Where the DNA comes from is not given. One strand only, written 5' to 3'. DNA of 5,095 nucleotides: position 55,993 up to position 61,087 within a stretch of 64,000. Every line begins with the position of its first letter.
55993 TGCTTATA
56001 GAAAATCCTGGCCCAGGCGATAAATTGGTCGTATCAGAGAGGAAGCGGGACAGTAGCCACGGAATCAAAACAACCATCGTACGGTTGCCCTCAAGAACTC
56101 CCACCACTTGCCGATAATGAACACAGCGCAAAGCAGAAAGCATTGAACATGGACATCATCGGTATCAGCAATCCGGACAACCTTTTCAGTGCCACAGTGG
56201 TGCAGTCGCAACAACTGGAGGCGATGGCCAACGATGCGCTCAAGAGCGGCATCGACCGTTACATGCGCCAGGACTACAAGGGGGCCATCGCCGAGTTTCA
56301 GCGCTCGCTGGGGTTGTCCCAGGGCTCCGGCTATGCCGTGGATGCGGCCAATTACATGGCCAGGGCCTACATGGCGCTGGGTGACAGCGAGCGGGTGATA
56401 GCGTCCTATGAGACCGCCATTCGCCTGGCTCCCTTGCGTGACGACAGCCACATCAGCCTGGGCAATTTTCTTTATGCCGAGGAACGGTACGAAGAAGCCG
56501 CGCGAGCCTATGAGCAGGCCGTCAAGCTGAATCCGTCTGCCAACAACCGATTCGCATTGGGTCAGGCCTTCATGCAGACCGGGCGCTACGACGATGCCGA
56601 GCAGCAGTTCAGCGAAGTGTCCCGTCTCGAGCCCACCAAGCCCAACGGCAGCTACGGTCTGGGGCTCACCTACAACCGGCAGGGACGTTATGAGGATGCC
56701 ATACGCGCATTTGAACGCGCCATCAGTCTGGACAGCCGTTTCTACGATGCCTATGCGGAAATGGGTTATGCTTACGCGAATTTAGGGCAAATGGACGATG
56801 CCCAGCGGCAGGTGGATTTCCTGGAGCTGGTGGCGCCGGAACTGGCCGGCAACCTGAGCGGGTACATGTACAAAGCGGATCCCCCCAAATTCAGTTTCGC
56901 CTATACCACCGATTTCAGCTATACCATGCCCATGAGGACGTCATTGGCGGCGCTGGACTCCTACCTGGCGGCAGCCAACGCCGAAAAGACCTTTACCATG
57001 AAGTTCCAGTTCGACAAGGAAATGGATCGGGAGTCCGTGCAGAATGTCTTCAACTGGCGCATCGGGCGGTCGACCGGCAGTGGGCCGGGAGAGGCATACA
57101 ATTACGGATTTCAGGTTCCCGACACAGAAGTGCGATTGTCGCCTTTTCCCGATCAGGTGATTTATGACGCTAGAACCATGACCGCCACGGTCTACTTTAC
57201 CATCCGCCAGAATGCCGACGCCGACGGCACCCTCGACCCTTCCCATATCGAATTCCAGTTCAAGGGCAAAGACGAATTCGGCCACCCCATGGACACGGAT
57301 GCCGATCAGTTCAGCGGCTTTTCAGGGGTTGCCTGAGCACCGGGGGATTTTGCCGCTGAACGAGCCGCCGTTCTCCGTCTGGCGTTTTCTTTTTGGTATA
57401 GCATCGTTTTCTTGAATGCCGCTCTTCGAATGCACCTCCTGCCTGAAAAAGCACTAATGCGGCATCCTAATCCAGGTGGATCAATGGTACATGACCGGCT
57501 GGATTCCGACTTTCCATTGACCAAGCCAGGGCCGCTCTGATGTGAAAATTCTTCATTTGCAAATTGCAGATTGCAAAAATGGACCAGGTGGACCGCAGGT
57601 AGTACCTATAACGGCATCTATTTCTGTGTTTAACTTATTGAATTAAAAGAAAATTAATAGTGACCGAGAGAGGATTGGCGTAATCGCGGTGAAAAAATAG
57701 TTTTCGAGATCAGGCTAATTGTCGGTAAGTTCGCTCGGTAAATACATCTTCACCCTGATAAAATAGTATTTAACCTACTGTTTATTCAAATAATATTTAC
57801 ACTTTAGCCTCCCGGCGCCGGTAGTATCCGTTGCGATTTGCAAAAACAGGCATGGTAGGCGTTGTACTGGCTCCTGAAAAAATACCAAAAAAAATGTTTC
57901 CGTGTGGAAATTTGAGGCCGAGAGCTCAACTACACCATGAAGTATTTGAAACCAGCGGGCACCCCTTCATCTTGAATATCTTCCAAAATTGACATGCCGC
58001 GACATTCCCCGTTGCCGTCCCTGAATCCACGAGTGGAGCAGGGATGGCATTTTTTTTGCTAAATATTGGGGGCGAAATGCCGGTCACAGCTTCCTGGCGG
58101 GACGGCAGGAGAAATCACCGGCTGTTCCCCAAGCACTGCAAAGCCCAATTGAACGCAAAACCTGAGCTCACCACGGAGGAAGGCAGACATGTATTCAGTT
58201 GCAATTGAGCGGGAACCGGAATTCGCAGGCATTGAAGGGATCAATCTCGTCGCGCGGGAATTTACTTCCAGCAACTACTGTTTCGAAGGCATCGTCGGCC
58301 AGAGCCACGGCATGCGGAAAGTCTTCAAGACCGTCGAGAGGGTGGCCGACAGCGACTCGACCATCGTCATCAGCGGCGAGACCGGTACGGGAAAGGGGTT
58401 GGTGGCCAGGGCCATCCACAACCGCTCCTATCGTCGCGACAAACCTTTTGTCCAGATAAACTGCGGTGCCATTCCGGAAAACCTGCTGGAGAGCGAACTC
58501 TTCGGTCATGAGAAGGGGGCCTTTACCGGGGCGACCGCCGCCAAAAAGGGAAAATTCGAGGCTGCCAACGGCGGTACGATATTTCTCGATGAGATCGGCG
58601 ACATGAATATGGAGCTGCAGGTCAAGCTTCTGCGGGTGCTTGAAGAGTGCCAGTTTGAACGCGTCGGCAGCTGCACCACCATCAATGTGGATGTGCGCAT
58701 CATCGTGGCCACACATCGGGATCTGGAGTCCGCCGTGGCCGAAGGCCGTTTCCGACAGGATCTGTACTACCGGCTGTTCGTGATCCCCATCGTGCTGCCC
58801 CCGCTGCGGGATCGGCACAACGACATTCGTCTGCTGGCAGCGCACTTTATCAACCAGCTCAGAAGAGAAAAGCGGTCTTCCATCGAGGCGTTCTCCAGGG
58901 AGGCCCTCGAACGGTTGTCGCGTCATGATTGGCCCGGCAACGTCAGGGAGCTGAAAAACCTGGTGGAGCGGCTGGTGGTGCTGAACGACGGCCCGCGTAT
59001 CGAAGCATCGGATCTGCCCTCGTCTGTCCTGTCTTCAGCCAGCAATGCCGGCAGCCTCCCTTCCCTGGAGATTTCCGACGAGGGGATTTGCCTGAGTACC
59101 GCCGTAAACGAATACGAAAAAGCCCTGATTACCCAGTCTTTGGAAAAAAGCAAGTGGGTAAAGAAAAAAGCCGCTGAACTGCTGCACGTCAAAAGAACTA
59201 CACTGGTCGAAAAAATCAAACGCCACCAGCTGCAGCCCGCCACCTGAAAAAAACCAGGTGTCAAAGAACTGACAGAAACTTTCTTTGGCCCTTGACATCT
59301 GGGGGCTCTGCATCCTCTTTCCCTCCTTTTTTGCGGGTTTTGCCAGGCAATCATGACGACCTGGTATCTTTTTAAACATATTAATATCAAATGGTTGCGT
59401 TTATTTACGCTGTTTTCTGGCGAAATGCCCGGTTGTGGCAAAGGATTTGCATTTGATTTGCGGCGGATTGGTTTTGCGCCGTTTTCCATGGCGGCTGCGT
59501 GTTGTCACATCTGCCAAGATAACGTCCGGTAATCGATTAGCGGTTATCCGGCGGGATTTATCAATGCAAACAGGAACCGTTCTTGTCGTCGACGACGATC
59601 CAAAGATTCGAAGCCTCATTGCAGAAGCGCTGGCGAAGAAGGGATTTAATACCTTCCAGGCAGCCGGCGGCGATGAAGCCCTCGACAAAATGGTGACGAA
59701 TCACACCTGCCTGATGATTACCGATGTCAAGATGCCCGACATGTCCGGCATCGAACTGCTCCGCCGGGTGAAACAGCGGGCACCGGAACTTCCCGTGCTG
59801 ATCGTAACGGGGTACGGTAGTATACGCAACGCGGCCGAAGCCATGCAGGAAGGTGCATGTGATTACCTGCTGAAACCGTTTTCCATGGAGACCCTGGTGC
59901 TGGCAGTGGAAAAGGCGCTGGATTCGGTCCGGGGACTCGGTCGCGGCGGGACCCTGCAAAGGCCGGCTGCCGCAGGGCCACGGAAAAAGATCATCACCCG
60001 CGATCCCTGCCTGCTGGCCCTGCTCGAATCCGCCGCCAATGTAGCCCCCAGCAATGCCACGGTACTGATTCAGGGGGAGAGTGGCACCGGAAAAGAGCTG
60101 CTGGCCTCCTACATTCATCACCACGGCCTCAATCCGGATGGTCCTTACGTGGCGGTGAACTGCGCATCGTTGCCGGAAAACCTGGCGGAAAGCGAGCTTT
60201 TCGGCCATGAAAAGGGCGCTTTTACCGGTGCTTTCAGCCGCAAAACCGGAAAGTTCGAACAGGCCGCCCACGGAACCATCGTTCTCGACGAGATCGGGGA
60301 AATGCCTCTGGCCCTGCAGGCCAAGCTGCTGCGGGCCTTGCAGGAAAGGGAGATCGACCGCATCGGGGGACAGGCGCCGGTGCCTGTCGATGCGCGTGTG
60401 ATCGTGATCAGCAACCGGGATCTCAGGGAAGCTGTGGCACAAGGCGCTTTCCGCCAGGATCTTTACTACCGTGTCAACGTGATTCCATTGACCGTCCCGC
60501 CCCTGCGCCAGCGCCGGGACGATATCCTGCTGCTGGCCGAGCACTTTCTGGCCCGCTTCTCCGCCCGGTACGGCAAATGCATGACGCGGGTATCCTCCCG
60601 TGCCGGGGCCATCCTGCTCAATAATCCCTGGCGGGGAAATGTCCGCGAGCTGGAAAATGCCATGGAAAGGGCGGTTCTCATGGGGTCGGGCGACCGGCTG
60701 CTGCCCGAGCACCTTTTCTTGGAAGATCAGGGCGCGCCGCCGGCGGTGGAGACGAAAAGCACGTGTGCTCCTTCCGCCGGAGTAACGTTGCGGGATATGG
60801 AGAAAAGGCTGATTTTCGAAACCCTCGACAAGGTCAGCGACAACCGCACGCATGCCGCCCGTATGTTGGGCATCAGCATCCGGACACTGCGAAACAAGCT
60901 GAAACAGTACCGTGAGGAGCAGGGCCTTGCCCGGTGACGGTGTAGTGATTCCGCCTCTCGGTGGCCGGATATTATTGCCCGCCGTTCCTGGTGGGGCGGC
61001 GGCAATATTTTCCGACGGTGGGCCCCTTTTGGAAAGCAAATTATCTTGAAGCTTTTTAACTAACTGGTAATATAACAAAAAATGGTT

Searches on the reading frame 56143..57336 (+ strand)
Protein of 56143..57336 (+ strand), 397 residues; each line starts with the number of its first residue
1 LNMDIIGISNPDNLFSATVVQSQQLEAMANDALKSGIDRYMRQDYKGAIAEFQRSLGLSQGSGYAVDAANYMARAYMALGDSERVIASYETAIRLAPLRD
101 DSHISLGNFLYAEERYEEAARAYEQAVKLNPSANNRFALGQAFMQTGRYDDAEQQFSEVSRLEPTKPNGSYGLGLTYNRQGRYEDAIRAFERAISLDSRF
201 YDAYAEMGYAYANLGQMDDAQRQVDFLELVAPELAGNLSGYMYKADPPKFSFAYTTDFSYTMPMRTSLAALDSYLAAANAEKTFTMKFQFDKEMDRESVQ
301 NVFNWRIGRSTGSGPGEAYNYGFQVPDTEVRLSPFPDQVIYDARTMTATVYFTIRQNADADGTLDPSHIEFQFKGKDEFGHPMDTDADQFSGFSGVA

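Call 8: search_protein_families(library=pfam, proteins=[window:56143-57336:+], max_evalue=0.001)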
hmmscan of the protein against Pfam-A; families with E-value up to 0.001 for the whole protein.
window:56143-57336:+ (397 aa): 22 families
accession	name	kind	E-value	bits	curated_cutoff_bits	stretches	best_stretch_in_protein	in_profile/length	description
PF00515.34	TPR_1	-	1.1e-29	101.4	27.8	2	171-199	5-33/34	Tetratricopeptide repeat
PF07719.23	TPR_2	-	2e-29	99.7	27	3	103-132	4-33/34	Tetratricopeptide repeat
PF13432.12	TPR_16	-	4.2e-29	101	32.7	4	137-195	1-59/65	Tetratricopeptide repeat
PF13414.12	TPR_11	-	1.6e-26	92.1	26.8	3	177-215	4-42/42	TPR repeat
PF13181.12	TPR_8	-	2.7e-23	80.5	25.7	1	171-198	5-32/34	Tetratricopeptide repeat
PF14559.12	TPR_19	-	1.4e-20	73.8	25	2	110-165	1-57/68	Tetratricopeptide repeat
PF13428.12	TPR_14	-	3.2e-16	58.6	23.5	0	169-208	3-42/44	Tetratricopeptide repeat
PF13431.12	TPR_17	-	1.6e-15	56.4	24.4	1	189-221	1-33/34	Tetratricopeptide repeat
PF13176.12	TPR_7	-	9.5e-15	53.8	27.9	0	172-197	4-31/36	Tetratricopeptide repeat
PF13424.12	TPR_12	-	3.1e-14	53.3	30.1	2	172-221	8-58/77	Tetratricopeptide repeat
PF23914.1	TPR_CcmH_CycH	-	5.8e-09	36.4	42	2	106-192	56-146/158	Cytochrome c-type biogenesis protein H TPR domain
PF12895.13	ANAPC3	-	6.6e-09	36.4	27.2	1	114-192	3-81/82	Anaphase-promoting complex, cyclosome, subunit 3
PF13174.12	TPR_6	-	2.4e-08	34.5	26.3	0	171-195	4-28/33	Tetratricopeptide repeat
PF07721.20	TPR_4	-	2.3e-07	31.2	27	0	171-192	5-26/26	Tetratricopeptide repeat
PF03704.23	BTAD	-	1.6e-06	29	22.1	1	65-128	61-124/146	Bacterial transcriptional activator domain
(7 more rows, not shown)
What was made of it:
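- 56143..57336 (+): Divergent 397-aa TPR protein, a conserved neighbour of the giant gene. Call 8.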

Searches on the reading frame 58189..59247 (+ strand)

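Call 8: search_protein_families(library=pfam, proteins=[window:58189-59247:+], max_evalue=0.001)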
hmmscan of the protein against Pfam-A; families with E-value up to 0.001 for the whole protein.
window:58189-59247:+ (352 aa): 8 families
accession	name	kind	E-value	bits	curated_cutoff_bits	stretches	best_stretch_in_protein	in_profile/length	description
PF00158.32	Sigma54_activat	-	1e-74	250.2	20.2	1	35-201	1-167/168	Sigma-54 interaction domain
PF25601.1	AAA_lid_14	-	6e-27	93.7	27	1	207-287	1-81/87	AAA+ ATPase lid domain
PF14532.12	Sigma54_activ_2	-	7.8e-20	72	25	1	36-206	1-138/138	Sigma-54 interaction domain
PF02954.25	HTH_8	-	1.9e-10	40.7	22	1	308-345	4-41/42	Bacterial regulatory protein, Fis family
PF00004.35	AAA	-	1.6e-06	29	21.2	1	60-193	2-128/131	ATPase family associated with various cellular activities (AAA)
PF07724.20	AAA_2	-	2.4e-06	28.1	27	1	57-175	4-122/166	AAA domain (Cdc48 subfamily)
PF07728.20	AAA_5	-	5.2e-06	26.9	22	1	59-175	2-121/139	AAA domain (dynein-related subfamily)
PF13191.12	AAA_16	-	1.2e-05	26.3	32.6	1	36-95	3-63/167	AAA ATPase domain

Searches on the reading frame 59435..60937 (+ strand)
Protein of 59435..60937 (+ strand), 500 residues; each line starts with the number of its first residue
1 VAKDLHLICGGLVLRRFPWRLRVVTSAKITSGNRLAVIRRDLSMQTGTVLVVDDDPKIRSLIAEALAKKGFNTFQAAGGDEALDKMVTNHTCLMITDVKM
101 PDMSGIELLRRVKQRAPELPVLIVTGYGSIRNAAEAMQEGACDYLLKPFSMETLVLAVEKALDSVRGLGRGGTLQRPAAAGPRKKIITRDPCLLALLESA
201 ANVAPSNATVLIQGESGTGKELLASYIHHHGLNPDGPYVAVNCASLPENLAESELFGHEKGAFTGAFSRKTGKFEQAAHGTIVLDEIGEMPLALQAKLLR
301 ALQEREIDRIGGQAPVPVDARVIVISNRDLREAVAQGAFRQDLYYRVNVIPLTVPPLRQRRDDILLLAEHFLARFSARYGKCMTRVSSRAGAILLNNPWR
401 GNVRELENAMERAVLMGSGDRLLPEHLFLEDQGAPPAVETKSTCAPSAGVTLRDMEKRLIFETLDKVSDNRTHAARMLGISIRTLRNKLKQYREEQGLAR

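Call 8: search_protein_families(library=pfam, proteins=[window:59435-60937:+], max_evalue=0.001)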
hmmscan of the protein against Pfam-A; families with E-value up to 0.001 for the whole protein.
window:59435-60937:+ (500 aa): 6 families
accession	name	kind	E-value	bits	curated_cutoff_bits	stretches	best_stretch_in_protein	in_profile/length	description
PF00158.32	Sigma54_activat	-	8e-66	221.3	20.2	1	186-352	1-167/168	Sigma-54 interaction domain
PF00072.30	Response_reg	-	4.8e-30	104.4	30.2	1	49-158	1-110/111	Response regulator receiver domain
PF25601.1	AAA_lid_14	-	2.7e-22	78.8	27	1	358-433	1-76/87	AAA+ ATPase lid domain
PF14532.12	Sigma54_activ_2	-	1.1e-16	61.8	25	1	200-357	14-138/138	Sigma-54 interaction domain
PF02954.25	HTH_8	-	2.8e-12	46.6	22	1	451-492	1-42/42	Bacterial regulatory protein, Fis family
PF07728.20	AAA_5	-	4.4e-07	30.4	22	1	210-328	2-123/139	AAA domain (dynein-related subfamily)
